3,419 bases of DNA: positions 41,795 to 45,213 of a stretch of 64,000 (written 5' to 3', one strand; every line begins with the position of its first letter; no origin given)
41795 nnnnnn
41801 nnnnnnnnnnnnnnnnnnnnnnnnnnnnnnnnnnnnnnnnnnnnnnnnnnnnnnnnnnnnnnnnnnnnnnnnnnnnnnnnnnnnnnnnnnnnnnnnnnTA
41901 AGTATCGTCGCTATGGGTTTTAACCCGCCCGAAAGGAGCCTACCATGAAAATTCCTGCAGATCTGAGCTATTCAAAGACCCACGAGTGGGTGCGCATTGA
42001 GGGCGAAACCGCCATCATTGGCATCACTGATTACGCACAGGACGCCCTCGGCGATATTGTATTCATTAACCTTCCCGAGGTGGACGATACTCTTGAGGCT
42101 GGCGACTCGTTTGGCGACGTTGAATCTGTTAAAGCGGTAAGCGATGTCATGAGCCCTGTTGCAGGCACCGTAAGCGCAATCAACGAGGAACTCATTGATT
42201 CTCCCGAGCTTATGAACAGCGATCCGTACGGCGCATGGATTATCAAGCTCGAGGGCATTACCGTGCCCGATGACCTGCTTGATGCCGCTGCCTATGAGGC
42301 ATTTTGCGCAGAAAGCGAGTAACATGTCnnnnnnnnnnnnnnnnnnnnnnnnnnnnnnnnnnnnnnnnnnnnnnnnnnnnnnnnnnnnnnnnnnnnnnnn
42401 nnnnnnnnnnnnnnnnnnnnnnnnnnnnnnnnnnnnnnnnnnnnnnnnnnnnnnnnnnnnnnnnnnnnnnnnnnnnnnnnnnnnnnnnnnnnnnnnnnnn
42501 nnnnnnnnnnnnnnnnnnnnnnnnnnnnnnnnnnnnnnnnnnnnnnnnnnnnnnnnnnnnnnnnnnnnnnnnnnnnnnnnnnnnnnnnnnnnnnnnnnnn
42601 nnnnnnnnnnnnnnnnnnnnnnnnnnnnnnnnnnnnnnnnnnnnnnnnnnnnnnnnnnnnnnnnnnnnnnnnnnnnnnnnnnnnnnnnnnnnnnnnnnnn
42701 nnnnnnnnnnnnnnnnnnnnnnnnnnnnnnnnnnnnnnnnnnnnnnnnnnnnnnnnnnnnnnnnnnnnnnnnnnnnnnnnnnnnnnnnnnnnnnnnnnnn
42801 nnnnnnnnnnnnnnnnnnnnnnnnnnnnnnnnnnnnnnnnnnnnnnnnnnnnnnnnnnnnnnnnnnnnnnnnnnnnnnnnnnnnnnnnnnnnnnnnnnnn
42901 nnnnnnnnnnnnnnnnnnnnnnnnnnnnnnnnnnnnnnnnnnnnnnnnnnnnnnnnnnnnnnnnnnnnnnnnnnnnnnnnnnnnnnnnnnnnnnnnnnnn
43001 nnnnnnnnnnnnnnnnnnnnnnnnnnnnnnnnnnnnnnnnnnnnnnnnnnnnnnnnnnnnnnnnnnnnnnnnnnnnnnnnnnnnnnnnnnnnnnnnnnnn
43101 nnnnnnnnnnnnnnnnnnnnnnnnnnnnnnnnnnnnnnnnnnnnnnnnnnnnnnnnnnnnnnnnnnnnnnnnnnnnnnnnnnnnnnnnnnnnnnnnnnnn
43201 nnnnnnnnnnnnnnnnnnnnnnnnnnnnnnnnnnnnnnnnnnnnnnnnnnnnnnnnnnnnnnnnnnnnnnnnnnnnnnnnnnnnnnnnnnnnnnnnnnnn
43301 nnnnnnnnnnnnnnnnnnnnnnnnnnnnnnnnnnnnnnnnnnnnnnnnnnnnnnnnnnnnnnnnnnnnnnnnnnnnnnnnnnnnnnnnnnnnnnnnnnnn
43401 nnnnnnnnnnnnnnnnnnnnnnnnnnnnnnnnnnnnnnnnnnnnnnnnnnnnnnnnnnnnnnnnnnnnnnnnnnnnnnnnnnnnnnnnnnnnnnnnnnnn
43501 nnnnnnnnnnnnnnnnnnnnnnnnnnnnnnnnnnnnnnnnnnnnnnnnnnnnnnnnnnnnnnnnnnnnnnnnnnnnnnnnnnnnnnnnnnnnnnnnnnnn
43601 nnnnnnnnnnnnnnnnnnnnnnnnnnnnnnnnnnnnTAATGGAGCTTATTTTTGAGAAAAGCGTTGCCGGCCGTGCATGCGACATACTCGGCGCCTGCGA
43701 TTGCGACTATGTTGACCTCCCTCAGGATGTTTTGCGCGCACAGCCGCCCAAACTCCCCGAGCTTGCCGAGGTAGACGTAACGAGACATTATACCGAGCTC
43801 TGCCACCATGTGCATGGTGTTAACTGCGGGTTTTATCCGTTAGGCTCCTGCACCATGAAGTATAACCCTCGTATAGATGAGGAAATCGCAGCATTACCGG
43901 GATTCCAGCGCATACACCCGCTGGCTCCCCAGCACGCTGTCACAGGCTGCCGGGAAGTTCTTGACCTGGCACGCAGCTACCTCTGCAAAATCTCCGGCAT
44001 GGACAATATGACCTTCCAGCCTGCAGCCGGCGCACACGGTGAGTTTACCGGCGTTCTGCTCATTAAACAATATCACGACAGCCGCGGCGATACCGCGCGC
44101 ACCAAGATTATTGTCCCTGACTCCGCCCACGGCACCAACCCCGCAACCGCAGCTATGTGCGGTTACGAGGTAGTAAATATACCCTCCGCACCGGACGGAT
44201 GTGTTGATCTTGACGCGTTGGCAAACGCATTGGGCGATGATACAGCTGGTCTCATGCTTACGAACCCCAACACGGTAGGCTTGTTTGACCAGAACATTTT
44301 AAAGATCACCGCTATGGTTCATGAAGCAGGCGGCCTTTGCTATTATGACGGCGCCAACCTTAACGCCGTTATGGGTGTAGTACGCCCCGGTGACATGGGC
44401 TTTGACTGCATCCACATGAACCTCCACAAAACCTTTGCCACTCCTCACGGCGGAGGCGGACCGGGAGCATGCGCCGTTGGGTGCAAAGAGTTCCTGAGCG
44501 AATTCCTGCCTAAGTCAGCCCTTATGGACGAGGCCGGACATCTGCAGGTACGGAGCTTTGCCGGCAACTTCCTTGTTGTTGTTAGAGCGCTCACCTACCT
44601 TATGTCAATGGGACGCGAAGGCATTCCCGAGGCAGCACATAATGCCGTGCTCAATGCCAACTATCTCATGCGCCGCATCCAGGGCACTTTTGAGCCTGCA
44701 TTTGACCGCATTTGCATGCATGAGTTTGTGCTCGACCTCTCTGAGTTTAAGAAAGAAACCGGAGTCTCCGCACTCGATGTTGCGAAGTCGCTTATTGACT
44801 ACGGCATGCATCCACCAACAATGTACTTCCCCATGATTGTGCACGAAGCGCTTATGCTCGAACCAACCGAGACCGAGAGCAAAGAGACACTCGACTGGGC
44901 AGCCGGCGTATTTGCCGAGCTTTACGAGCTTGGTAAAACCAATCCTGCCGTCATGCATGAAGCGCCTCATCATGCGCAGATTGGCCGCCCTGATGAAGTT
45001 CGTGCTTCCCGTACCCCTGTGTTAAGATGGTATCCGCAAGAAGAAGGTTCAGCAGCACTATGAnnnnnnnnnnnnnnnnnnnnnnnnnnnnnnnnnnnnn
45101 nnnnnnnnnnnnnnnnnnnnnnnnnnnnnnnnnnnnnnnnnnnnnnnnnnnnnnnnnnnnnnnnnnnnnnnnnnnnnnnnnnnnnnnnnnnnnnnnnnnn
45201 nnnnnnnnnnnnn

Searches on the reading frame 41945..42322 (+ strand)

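Call 49: search_protein_families(library=pfam, proteins=[window:41945-42322:+], max_evalue=0.00001)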
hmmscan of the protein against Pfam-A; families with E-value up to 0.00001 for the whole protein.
window:41945-42322:+ (125 aa): 1 family
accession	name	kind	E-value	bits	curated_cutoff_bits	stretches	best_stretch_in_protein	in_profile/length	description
PF01597.25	GCV_H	-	3.5e-38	130.7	22.2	1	7-122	1-120/122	Glycine cleavage H-protein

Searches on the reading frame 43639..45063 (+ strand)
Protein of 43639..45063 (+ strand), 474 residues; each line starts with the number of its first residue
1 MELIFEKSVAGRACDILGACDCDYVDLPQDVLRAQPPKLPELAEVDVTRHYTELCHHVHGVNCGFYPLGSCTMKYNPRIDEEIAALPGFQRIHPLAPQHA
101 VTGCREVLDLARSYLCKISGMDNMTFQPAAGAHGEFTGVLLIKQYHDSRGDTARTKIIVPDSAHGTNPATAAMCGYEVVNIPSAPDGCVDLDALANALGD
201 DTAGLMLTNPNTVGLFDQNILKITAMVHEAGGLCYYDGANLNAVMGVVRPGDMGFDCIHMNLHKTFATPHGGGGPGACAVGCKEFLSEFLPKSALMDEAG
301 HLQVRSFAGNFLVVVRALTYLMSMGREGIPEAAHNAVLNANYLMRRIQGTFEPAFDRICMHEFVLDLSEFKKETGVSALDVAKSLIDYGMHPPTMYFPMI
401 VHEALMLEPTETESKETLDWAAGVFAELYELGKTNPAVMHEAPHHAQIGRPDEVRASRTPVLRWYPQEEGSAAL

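Call 49: search_protein_families(library=pfam, proteins=[window:43639-45063:+], max_evalue=0.00001)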
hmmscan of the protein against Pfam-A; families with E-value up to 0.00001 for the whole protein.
window:43639-45063:+ (474 aa): 2 families
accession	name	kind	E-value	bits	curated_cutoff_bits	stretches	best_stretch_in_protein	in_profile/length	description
PF21478.3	GcvP2_C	-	1.7e-25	89.7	27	1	332-420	1-90/122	Glycine dehydrogenase, C-terminal domain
PF00266.25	Aminotran_5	-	9e-06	25.3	21.5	0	153-271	87-207/371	Aminotransferase class-V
